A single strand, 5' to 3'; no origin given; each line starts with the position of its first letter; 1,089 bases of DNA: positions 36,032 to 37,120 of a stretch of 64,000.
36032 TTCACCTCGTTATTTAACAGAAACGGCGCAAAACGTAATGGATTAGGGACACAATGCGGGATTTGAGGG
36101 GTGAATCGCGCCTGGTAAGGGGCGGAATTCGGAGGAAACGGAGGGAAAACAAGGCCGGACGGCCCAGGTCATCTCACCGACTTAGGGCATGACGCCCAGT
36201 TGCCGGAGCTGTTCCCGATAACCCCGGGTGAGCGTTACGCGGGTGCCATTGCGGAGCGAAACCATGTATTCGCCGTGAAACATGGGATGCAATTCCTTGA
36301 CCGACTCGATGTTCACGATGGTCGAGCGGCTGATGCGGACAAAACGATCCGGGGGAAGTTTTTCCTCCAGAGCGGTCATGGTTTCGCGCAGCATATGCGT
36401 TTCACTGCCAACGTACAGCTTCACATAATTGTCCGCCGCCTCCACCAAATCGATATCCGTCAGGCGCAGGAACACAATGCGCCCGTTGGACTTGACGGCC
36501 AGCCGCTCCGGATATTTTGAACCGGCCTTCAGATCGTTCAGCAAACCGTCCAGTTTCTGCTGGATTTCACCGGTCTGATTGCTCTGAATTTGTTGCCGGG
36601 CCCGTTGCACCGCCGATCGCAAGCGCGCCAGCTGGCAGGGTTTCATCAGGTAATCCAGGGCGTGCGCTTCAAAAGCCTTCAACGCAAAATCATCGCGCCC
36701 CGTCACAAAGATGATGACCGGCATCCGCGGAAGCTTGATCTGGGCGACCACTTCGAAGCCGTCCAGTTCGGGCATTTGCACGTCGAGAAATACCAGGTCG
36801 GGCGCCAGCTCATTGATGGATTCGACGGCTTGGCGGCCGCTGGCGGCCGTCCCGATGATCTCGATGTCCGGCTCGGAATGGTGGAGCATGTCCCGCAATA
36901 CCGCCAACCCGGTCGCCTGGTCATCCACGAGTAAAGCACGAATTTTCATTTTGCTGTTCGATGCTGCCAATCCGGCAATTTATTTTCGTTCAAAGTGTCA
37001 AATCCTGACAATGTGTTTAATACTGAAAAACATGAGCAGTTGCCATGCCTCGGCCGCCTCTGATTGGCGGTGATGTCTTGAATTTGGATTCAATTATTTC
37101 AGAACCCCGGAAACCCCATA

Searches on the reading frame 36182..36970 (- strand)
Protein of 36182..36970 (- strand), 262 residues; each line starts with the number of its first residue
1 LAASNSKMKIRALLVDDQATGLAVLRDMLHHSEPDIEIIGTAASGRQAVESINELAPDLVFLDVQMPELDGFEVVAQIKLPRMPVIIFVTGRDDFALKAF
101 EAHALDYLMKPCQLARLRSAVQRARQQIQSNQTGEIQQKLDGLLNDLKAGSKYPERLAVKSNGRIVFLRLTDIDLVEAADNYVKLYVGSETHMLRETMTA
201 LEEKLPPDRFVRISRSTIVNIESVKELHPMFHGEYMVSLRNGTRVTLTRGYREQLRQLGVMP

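Call 18: search_protein_families(library=pfam, proteins=[window:36182-36970:-], max_evalue=0.01)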
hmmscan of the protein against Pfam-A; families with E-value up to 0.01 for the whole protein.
window:36182-36970:- (262 aa): 3 families
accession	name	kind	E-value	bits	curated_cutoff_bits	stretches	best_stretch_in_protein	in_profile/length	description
PF04397.21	LytTR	-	3.7e-25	88.4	22.6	1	164-258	2-96/98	LytTr DNA-binding domain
PF00072.30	Response_reg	-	3.5e-23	82.3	30.2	1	13-122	2-111/111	Response regulator receiver domain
PF02310.24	B12-binding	-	0.00032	21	32.1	1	20-91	15-87/121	B12 binding domain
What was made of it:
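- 36182..36949 (-): REC+LytTR response regulator (255 aa from the ATG), the proposed activator that binds the boxes. No histidine kinase gene lies next to it. A terminator-like hairpin at 36152-36165 separates it from E3. Pfam LytTR 3.7e-25 and Response_reg 3.5e-23 (call 18).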

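Call 38: find_homologous_proteins(query=window:36182-36970:-, max_evalue=1e-20)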
Query window:36182-36970:- (262 aa): 7595 proteins with E <= 1e-20 among 8000 candidates; the best 120 are listed.
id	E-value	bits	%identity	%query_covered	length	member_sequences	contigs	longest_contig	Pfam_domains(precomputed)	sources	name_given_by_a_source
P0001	3.3e-150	516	92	97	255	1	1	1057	PF04397.22,PF00072.31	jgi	jgi:two-component system LytT family response regulator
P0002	3.7e-149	513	92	97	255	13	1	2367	PF04397.22,PF00072.31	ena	-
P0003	2.3e-147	507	89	100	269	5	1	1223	PF04397.22,PF00072.31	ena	-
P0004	3.3e-146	503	92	97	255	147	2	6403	PF04397.22,PF00072.31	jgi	jgi:two-component system LytT family response regulator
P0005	4.8e-145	499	90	97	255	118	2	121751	PF04397.22,PF00072.31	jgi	jgi:two-component system LytT family response regulator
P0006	1.9e-144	497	90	97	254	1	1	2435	PF04397.22,PF00072.31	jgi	-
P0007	1.1e-143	495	90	97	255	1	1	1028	PF04397.22,PF00072.31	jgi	jgi:two-component system LytT family response regulator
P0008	5.1e-143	493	87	97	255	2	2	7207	PF04397.22,PF00072.31,PF02310.25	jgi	jgi:two-component system LytT family response regulator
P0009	4.3e-142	490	87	99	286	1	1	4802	PF04397.22,PF00072.31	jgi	jgi:two-component system, LytTR family, response regulator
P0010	5.1e-142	490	89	97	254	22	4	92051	PF04397.22,PF00072.31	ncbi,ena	ncbi:MAG: LytR/AlgR family response regulator transcription factor [Limisphaerales bacterium]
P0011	9.1e-142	489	89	97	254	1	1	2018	PF04397.22,PF00072.31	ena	-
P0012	1.0e-141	489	88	97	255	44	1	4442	PF04397.22,PF00072.31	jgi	-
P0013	3.6e-141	487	89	97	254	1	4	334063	PF04397.22,PF00072.31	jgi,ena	jgi:two-component system LytT family response regulator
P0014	1.0e-140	485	84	100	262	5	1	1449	PF04397.22,PF00072.31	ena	-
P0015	1.1e-140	485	87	98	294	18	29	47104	PF04397.22,PF00072.31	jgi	jgi:two-component system LytT family response regulator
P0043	6.1e-129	447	80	97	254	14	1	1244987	PF04397.22,PF00072.31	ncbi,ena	-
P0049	4.0e-123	428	75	97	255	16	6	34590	PF04397.22,PF00072.31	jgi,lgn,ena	jgi:two-component system LytT family response regulator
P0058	3.1e-118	412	72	99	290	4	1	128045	PF04397.22,PF00072.31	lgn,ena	-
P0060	9.8e-118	410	74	97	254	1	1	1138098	PF04397.22,PF00072.31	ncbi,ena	-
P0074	8.1e-115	401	71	100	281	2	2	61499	PF04397.22,PF00072.31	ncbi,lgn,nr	ncbi:MAG TPA: LytTR family DNA-binding domain-containing protein [Verrucomicrobiae bacterium]|nr:Lyt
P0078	1.5e-114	400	76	96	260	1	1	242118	PF04397.22,PF00072.31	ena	-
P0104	4.1e-106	372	68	98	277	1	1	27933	PF04397.22,PF00072.31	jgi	jgi:two-component system LytT family response regulator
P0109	2.1e-105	370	66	99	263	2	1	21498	PF04397.22,PF00072.31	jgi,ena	jgi:two-component system LytT family response regulator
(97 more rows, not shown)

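Call 39: find_encoding_contigs(protein=P0043, flank=5000, max_places=1)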
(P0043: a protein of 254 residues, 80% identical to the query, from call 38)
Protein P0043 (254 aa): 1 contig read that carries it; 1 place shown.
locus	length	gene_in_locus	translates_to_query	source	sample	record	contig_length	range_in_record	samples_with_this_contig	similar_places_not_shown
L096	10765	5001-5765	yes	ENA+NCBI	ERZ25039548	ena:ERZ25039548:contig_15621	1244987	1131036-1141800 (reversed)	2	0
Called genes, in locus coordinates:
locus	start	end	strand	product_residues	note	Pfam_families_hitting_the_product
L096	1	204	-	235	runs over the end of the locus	PF01208:URO-D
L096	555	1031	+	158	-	-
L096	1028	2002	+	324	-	PF11304:DUF3106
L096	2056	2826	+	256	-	PF01790:LGT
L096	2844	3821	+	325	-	PF01745:IPT (weak), PF01715:IPPT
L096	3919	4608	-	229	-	PF00132:Hexapep (weak), PF14602:Hexapep_2 (faint), PF24894:Hexapep_GlmU (faint), PF25087:GMPPB_C, PF00132:Hexapep, PF25084:LbH_EIF2B (weak), PF00132:Hexapep (weak)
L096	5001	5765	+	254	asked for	PF00072:Response_reg, PF04397:LytTR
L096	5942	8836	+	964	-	PF14339:DUF4394 (faint), PF07679:I-set (weak), PF13895:Ig_2 (faint), PF13927:Ig_3 (weak), PF18887:MBG_3, PF18657:YDG, PF18676:MBG_2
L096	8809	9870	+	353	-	-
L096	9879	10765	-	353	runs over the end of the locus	PF06439:3keto-disac_hyd (faint), PF17851:GH43_C2 (faint)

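Call 40: find_encoding_contigs(protein=P0060, flank=5000, max_places=1)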
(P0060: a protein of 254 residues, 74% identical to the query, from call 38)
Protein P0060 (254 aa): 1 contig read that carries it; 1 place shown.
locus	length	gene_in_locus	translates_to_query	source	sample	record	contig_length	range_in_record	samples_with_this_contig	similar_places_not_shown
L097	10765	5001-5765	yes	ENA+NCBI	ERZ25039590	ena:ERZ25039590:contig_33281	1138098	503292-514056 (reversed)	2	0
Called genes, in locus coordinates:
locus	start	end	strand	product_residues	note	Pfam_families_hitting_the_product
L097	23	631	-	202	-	PF00281:Ribosomal_L5, PF00673:Ribosomal_L5_C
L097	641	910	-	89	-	PF00467:KOW, PF17136:ribosomal_L24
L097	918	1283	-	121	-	PF00238:Ribosomal_L14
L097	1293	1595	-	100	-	PF00366:Ribosomal_S17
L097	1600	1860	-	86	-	PF00831:Ribosomal_L29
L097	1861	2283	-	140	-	PF00252:Ribosomal_L16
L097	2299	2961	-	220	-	PF07650:KH_2, PF00189:Ribosomal_S3_C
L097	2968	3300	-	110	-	PF00237:Ribosomal_L22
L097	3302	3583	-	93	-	PF00203:Ribosomal_S19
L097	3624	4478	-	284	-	PF00181:Ribosomal_L2_N, PF03947:Ribosomal_L2_C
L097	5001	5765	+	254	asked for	PF00072:Response_reg, PF04397:LytTR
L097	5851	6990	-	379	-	PF12679:ABC2_membrane_2, PF12698:ABC2_membrane_3, PF01061:ABC2_membrane, PF12730:ABC2_membrane_4 (weak)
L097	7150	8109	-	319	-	PF00005:ABC_tran, PF13304:AAA_21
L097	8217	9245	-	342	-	PF25919:BSH_CusB (faint), PF25881:HH_YBHG, PF25885:HH_EMRA (weak), PF25876:HH_MFP_RND, PF25878:HH_AAEA_pHBA (weak)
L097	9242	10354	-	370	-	PF12679:ABC2_membrane_2, PF12698:ABC2_membrane_3, PF01061:ABC2_membrane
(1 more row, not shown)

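Call 41: find_encoding_contigs(protein=P0074, flank=5000, max_places=1)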
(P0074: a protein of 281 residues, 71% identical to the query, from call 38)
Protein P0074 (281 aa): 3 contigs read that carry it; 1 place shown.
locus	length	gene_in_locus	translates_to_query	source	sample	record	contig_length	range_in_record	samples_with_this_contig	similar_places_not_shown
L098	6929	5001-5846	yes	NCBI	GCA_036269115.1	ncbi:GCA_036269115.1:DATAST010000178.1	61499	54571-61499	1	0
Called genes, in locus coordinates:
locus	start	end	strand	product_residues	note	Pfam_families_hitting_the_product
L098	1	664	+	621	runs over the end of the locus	-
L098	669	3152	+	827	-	-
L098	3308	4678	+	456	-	PF13401:AAA_22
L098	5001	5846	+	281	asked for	PF00072:Response_reg, PF04397:LytTR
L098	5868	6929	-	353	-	PF13384:HTH_23, PF13551:HTH_29, PF13565:HTH_32, PF13358:DDE_3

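Call 42: find_encoding_contigs(protein=P0109, flank=5000, max_places=1)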
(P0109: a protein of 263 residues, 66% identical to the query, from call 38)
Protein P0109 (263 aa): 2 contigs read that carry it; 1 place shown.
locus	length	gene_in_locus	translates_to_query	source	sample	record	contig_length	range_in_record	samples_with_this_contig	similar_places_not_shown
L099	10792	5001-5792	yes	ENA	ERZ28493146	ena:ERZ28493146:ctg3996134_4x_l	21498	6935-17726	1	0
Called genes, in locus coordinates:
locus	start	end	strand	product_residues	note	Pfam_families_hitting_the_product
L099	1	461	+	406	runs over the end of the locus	PF12704:MacB_PCD, PF02687:FtsX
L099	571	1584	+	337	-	PF01300:Sua5_yciO_yrdC, PF03481:Sua5_C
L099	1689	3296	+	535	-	PF02321:OEP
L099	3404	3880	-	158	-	-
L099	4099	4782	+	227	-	PF00072:Response_reg, PF00196:GerE, PF08281:Sigma70_r4_2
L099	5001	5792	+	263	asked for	PF00072:Response_reg, PF04397:LytTR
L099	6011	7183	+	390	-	PF02606:LpxK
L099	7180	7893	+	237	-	-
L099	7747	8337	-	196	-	-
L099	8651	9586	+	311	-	PF00132:Hexapep (faint)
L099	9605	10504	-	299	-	PF00294:PfkB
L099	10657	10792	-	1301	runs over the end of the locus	?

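Call 44: find_encoding_contigs(protein=P0078, flank=4000, max_places=1)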
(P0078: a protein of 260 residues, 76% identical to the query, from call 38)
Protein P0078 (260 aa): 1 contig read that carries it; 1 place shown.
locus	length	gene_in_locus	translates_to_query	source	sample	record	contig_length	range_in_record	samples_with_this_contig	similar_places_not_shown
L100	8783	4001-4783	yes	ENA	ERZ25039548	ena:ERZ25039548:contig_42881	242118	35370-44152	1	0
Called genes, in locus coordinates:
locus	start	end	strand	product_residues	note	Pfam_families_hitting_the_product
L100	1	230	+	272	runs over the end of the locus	PF01790:LGT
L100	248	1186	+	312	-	PF01745:IPT (weak), PF01715:IPPT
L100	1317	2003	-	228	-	PF24894:Hexapep_GlmU (faint), PF00132:Hexapep (weak), PF14602:Hexapep_2 (faint), PF25087:GMPPB_C, PF00132:Hexapep, PF25084:LbH_EIF2B, PF00132:Hexapep (weak)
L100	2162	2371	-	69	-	-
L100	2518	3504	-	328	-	PF00248:Aldo_ket_red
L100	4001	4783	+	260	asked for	PF00072:Response_reg, PF04397:LytTR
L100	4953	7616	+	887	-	PF14339:DUF4394 (faint), PF07679:I-set (weak), PF13895:Ig_2 (faint), PF13927:Ig_3 (faint), PF18887:MBG_3, PF18657:YDG, PF18676:MBG_2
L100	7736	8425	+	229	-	-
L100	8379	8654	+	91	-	-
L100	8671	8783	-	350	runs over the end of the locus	PF06439:3keto-disac_hyd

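Call 45: find_encoding_contigs(protein=P0058, flank=4000, max_places=1)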
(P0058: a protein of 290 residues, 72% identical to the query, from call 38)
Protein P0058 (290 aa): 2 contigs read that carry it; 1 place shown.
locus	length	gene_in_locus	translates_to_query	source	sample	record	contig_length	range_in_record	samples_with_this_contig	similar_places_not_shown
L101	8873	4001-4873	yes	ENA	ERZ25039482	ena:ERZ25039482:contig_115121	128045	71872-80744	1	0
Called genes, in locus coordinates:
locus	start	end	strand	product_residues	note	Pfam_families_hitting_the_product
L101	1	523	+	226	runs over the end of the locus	PF07221:GlcNAc_2-epim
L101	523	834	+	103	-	PF07221:GlcNAc_2-epim (weak)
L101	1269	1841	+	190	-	PF00083:Sugar_tr, PF07690:MFS_1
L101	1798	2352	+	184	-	PF07690:MFS_1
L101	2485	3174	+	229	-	PF06167:Peptidase_M90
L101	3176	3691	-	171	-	-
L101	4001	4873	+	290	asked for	PF00072:Response_reg, PF04397:LytTR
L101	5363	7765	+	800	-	-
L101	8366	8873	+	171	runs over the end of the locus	-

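Call 46: find_encoding_contigs(protein=P0049, flank=4000, max_places=2)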
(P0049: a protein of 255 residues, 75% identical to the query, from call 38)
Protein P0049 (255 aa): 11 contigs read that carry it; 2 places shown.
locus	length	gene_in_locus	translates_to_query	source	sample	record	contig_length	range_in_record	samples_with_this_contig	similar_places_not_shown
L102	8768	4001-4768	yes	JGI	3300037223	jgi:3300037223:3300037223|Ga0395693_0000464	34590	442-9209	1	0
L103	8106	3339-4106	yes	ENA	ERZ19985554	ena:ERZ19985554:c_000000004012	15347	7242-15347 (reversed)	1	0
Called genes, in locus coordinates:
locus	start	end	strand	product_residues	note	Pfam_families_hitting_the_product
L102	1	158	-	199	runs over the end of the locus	?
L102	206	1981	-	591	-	PF13584:BatD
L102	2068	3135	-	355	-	PF00089:Trypsin, PF13365:Trypsin_2, PF13180:PDZ_2 (weak), PF17820:PDZ_6 (weak)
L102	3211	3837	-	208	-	PF00574:CLP_protease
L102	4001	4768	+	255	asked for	PF00072:Response_reg, PF04397:LytTR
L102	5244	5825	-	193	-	-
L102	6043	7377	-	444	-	-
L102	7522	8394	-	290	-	PF03705:CheR_N, PF13649:Methyltransf_25 (faint), PF01739:CheR, PF08242:Methyltransf_12 (faint)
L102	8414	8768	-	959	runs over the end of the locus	PF00989:PAS (weak), PF01590:GAF, PF13185:GAF_2, PF00989:PAS, PF08448:PAS_4, PF00512:HisKA, PF02518:HATPase_c, PF00072:Response_reg, +5 more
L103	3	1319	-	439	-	?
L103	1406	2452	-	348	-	PF00089:Trypsin, PF13365:Trypsin_2, PF13180:PDZ_2 (weak), PF17820:PDZ_6 (weak)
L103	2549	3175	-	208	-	PF00574:CLP_protease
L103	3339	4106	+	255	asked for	PF00072:Response_reg, PF04397:LytTR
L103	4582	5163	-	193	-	-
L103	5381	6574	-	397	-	-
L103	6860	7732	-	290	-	PF03705:CheR_N, PF13649:Methyltransf_25 (faint), PF01739:CheR, PF08242:Methyltransf_12 (faint)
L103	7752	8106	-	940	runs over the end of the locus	PF00989:PAS (weak), PF01590:GAF, PF13185:GAF_2, PF00989:PAS, PF08448:PAS_4, PF00512:HisKA, PF02518:HATPase_c, PF00072:Response_reg, +5 more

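Call 47: find_encoding_contigs(protein=P0104, flank=4000, max_places=1)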
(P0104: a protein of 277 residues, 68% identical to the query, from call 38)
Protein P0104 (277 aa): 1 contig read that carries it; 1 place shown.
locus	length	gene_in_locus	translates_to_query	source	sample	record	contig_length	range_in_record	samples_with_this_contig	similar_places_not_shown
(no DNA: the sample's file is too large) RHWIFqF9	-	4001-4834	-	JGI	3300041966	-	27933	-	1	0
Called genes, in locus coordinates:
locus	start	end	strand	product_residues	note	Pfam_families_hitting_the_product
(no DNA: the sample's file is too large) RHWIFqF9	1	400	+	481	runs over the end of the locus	PF10142:PhoPQ_related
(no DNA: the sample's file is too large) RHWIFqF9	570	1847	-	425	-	PF01916:DS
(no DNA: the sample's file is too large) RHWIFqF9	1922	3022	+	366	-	PF04371:PAD_porph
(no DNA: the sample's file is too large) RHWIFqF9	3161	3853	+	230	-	PF00072:Response_reg, PF00196:GerE, PF08281:Sigma70_r4_2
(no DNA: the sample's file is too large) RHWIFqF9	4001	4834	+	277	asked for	PF00072:Response_reg, PF04397:LytTR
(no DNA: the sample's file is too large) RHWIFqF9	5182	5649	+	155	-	-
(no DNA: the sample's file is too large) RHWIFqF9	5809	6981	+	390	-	PF02606:LpxK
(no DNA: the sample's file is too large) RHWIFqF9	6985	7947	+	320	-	PF03279:Lip_A_acyltrans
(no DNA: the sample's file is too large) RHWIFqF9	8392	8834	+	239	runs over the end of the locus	PF01075:Glyco_transf_9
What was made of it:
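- Tried and rejected: One contig lookup (P0104) returned no DNA (call 47).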

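Call 51: search_solved_structures(query=window:36182-36970:-, max_evalue=0.001, show_alignments=2)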
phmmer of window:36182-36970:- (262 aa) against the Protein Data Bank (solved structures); distinct sequences matched with E-value up to 0.001: 231 (the best 60 are shown).
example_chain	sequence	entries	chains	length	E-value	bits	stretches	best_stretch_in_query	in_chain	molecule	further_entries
4iga_A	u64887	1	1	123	4.3e-16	62.6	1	6-123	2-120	Chemotaxis protein CheY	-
5ep0_A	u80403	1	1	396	7e-16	61.9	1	11-144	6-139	Putative repressor protein luxO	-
1tmy_A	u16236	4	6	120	1.1e-15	61.3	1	11-123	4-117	CHEY PROTEIN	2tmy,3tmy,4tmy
1u0s_Y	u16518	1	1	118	1.7e-15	60.6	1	11-123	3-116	Chemotaxis protein cheY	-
9rhz_C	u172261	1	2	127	4e-15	59.4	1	11-121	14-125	Chemotaxis protein CheY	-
1dz3_A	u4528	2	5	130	6.8e-15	58.6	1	8-122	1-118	Stage 0 sporulation protein A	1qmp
6er7_A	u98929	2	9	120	2.3e-14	56.9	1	11-123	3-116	120aa long hypothetical chemotaxis protein (CheY)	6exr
4qyw_A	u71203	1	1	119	2.6e-14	56.8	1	11-123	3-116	Chemotaxis protein CheY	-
6m8o_A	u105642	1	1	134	4.5e-14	56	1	11-126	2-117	DNA-binding response regulator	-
2qv0_A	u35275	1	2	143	6.1e-14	55.5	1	7-126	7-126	Protein mrkE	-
3t8y_A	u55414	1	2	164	6.7e-14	55.4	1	9-113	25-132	Chemotaxis response regulator protein-glutamate methylesterase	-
6swf_A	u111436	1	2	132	1.3e-13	54.5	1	11-132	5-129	Two-component response regulator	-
6c40_B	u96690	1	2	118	1.6e-13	54.2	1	11-123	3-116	Chemotaxis protein CheY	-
6swb_A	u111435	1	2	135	1.8e-13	54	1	11-132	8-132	Two-component response regulator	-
1s8n_A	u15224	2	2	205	2.3e-13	53.7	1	9-128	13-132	putative antiterminator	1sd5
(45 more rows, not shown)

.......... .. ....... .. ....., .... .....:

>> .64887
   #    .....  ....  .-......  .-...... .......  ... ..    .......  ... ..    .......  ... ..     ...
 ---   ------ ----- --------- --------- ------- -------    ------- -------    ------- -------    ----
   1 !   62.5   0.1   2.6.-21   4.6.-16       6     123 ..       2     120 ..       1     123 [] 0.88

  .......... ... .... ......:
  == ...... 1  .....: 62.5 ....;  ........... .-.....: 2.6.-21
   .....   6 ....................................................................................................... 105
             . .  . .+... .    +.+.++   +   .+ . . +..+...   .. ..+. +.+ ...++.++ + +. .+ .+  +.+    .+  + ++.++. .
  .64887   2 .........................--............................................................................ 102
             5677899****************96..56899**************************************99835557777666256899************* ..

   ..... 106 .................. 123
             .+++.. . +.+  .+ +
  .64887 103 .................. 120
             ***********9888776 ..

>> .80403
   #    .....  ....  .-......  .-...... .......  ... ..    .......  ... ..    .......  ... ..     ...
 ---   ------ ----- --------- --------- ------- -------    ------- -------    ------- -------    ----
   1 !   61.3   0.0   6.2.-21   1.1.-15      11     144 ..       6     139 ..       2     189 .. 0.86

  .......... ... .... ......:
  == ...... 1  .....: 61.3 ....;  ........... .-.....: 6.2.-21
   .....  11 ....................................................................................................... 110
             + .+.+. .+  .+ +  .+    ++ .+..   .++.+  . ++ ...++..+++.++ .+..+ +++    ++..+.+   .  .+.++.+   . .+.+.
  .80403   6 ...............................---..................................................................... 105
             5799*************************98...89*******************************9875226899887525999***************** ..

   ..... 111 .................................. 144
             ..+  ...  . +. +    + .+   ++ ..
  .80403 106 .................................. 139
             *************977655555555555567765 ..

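Call 52: search_protein_families(library=ncbifam, proteins=[window:36182-36970:-], max_evalue=0.01)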
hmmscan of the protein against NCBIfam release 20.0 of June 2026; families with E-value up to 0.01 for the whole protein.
window:36182-36970:- (262 aa): 98 families (the best 25 are shown)
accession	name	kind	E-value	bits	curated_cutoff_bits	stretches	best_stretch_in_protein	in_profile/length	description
NF008677.0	PRK11697.1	equivalog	3e-45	154.5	246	1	10-257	2-233/238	two-component system response regulator BtsR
NF010684.1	PRK14084.1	equivalog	2.1e-35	122.7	375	1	11-257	2-250/254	response regulator transcription factor LytR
NF001965.0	PRK00742.1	subfamily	6.2e-23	81.6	293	1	8-130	2-125/357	chemotaxis-specific protein-glutamate methyltransferase CheB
TIGR02875.1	spore_0_A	equivalog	7.2e-19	68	200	1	9-129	2-126/262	sporulation transcription factor Spo0A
NF041946.1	LuxO_transreg_Vib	equivalog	2.3e-17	62.9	800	1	15-136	2-123/463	quorum-sensing sigma-54 dependent transcriptional regulator LuxO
NF009206.0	PRK12555.1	subfamily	2.8e-17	62.7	342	1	11-116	2-110/340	chemotaxis-specific protein-glutamate methyltransferase CheB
NF041733.1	resp_reg_CseB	equivalog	5.4e-16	58.7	350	1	39-176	27-168/228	two-component system response regulator CseB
TIGR01818.1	ntrC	equivalog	6.2e-15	54.9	558.6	1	13-138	2-127/463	nitrogen regulation protein NR(I)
NF007689.0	PRK10365.1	equivalog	5.2e-14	51.9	760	1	8-131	4-127/441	sigma-54-dependent response regulator transcription factor ZraR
NF007935.0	PRK10651.1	equivalog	6.4e-14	51.6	250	1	9-124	6-123/216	two-component system response regulator NarL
NF045944.1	ResRegRpaBCyano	equivalog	7.5e-14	51.6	330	1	13-177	1-156/229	response regulator transcription factor RpaB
NF011896.0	PRK15369.1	equivalog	2e-13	50.5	242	1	8-125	2-121/211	two component system response regulator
NF008469.0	PRK11361.1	equivalog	2.5e-13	49.6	714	1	11-132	6-126/461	acetoacetate metabolism transcriptional regulator AtoC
NF040689.1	MtrAB_MtrA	equivalog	6.8e-13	48.5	300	1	14-131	3-118/219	MtrAB system response regulator MtrA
NF007135.0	PRK09581.1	equivalog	9.6e-13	47.7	474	1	8-121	1-116/457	PleD family two-component system response regulator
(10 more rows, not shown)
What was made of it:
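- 36182..36949 (-): Best NCBIfam match is BtsR, 3e-45, below the equivalog cut-off (call 52).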
